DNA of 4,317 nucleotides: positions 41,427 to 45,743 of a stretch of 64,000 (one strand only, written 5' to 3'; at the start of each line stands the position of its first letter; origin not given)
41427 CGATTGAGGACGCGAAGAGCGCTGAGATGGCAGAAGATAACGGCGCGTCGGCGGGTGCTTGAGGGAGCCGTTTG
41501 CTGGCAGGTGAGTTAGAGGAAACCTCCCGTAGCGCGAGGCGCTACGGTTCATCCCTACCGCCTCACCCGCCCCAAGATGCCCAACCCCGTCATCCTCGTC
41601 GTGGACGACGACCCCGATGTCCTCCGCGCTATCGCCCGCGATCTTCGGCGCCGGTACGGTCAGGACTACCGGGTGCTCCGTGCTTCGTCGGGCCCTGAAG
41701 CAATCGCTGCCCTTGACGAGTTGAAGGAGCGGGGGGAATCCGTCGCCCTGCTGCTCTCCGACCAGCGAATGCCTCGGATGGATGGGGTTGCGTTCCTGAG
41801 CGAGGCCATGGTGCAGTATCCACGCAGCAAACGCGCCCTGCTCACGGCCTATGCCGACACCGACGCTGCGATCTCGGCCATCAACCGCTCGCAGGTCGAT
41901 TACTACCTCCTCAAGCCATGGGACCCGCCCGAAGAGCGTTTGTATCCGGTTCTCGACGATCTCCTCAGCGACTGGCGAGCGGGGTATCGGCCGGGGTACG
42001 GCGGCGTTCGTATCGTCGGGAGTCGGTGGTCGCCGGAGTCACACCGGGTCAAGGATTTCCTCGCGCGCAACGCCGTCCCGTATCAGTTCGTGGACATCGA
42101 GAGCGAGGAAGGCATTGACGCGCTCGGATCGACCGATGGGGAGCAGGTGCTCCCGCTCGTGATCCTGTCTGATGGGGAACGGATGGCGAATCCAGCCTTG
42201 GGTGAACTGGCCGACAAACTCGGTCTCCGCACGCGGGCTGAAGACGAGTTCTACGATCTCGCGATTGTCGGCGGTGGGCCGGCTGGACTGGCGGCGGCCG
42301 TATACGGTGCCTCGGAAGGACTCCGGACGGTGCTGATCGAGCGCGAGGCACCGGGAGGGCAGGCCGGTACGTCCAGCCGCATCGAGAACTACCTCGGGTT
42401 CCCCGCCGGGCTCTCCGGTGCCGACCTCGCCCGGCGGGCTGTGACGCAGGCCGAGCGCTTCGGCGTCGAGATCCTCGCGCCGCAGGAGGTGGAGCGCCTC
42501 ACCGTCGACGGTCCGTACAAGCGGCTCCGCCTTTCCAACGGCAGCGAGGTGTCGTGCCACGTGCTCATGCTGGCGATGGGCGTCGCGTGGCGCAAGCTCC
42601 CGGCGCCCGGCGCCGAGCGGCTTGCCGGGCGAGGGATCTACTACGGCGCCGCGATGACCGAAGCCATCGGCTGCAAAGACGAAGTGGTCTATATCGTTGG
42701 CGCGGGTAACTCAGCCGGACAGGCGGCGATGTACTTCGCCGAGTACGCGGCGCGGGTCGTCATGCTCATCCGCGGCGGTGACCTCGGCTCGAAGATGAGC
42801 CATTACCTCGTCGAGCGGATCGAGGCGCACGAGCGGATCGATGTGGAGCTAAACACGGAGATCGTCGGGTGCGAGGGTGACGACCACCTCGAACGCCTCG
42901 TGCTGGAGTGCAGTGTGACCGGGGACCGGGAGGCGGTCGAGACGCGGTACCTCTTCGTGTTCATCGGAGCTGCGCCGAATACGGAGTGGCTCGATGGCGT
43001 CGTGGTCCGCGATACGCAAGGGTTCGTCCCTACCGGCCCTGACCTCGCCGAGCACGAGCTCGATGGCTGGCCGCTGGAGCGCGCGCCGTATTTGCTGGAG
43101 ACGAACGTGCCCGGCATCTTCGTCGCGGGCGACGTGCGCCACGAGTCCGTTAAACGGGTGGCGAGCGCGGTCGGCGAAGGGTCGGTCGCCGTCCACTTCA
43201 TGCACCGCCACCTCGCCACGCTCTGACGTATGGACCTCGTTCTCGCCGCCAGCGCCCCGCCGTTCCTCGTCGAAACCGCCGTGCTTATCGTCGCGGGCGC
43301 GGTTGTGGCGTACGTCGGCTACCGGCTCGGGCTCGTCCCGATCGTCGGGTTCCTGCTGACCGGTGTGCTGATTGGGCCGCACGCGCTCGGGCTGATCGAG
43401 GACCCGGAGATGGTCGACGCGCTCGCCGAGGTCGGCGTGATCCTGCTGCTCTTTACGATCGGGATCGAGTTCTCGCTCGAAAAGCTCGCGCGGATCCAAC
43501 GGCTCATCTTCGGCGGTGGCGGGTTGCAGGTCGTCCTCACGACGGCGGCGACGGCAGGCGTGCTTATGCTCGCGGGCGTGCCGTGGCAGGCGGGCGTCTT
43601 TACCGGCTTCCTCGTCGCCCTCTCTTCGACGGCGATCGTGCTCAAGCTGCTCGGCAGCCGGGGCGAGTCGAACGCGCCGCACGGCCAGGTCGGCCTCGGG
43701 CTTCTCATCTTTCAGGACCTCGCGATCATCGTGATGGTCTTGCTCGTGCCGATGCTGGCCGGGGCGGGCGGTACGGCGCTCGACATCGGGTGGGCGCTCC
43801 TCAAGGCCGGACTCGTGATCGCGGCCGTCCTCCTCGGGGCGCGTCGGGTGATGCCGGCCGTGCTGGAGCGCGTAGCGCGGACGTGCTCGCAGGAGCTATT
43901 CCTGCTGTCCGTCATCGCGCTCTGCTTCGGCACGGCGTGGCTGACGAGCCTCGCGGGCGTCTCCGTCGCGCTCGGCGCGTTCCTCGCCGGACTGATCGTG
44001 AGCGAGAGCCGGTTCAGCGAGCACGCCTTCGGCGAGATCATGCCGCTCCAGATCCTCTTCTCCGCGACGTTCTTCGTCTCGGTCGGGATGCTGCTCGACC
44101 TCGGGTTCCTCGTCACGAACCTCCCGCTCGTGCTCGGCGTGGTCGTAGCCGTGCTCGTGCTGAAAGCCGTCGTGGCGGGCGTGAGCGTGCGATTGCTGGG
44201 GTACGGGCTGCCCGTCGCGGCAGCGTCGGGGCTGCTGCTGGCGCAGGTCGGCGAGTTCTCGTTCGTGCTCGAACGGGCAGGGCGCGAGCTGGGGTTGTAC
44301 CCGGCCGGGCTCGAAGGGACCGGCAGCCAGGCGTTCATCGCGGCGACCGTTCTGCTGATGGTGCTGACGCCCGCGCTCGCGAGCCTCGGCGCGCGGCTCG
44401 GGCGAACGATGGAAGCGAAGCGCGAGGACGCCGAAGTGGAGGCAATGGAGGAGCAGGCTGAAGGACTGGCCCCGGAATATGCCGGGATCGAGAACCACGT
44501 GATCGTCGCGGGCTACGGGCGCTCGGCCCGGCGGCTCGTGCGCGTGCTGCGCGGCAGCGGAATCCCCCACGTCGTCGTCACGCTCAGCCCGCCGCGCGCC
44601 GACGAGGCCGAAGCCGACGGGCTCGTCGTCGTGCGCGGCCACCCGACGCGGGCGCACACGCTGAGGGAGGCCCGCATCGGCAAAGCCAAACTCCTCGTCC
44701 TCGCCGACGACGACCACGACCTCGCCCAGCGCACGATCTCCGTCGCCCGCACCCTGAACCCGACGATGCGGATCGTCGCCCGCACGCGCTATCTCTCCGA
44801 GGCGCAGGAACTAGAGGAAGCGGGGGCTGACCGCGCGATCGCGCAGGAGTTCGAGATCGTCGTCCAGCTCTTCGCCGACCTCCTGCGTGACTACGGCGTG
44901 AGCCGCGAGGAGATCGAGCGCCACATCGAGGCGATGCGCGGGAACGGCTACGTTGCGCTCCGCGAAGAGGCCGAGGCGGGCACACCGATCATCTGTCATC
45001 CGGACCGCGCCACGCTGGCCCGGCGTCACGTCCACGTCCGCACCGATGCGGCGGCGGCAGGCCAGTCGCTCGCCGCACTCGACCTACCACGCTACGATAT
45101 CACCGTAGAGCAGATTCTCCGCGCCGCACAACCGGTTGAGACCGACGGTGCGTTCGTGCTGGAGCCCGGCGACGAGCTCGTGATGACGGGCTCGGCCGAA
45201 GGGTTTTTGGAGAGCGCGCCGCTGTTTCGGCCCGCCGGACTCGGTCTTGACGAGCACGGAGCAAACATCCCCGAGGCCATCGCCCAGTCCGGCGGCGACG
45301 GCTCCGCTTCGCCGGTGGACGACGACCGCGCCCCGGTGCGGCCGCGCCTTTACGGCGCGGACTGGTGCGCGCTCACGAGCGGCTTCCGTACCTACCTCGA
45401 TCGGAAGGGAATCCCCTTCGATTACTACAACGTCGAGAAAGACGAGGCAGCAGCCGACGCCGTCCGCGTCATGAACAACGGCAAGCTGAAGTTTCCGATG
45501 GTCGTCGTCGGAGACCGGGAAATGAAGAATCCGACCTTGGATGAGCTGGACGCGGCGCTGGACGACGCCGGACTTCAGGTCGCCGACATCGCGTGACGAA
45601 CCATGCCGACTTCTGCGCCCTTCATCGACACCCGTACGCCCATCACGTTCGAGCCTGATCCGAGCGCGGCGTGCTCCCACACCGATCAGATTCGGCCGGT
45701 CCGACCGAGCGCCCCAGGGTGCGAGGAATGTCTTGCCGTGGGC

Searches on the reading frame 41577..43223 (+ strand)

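Call 12: search_protein_families(library=pfam, proteins=[window:41577-43223:+], max_evalue=0.001)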
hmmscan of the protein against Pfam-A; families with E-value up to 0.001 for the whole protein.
window:41577-43223:+ (549 aa): 11 families
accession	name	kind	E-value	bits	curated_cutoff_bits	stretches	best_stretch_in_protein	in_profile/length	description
PF07992.20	Pyr_redox_2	-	5.2e-35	121.7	26.1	1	226-535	1-291/291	Pyridine nucleotide-disulphide oxidoreductase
PF13738.12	Pyr_redox_3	-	1.8e-15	57.4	30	1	281-484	80-287/305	Pyridine nucleotide-disulphide oxidoreductase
PF00072.30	Response_reg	-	3.7e-15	56.5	30.2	1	6-118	1-104/111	Response regulator receiver domain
PF00070.33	Pyr_redox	-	1.3e-08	35.6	22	1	371-442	2-78/82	Pyridine nucleotide-disulphide oxidoreductase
PF12831.13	FAD_oxidored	-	1.3e-08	35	27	1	227-263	1-38/416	FAD dependent oxidoreductase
PF03486.20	HI0933_like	-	1.2e-07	31.9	50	0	227-258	2-33/244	HI0933-like protein Rossmann domain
PF01946.23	Thi4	-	1.4e-06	28.2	26.2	1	227-264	19-58/235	Thi4 family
PF13450.12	NAD_binding_8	-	5.5e-06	27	21.9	1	230-268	1-40/68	NAD(P)-binding Rossmann-like domain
PF01266.30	DAO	-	1.2e-05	25.5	27.9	1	227-268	1-44/353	FAD dependent oxidoreductase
PF00890.30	FAD_binding_2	-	7.1e-05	22.6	20.4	1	227-265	1-40/414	FAD binding domain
PF01494.25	FAD_binding_3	-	8.8e-05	22.3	22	1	227-258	3-34/349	FAD binding domain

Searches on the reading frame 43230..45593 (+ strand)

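Call 12: search_protein_families(library=pfam, proteins=[window:43230-45593:+], max_evalue=0.001)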
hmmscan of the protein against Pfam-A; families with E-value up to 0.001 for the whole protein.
window:43230-45593:+ (788 aa): 4 families
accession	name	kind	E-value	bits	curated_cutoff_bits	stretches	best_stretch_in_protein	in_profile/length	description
PF00999.27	Na_H_Exchanger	-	9e-53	179.9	26.2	1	24-379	4-363/375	Sodium/hydrogen exchanger, transmembrane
PF02254.24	TrkA_N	-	1.1e-21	77.7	23.8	1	424-537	1-114/116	TrkA-N domain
PF00462.30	Glutaredoxin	-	3.3e-06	27.6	22.9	1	708-763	4-58/60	Glutaredoxin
PF02080.26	TrkA_C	-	6.7e-06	26.4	27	1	603-658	6-62/71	TrkA-C domain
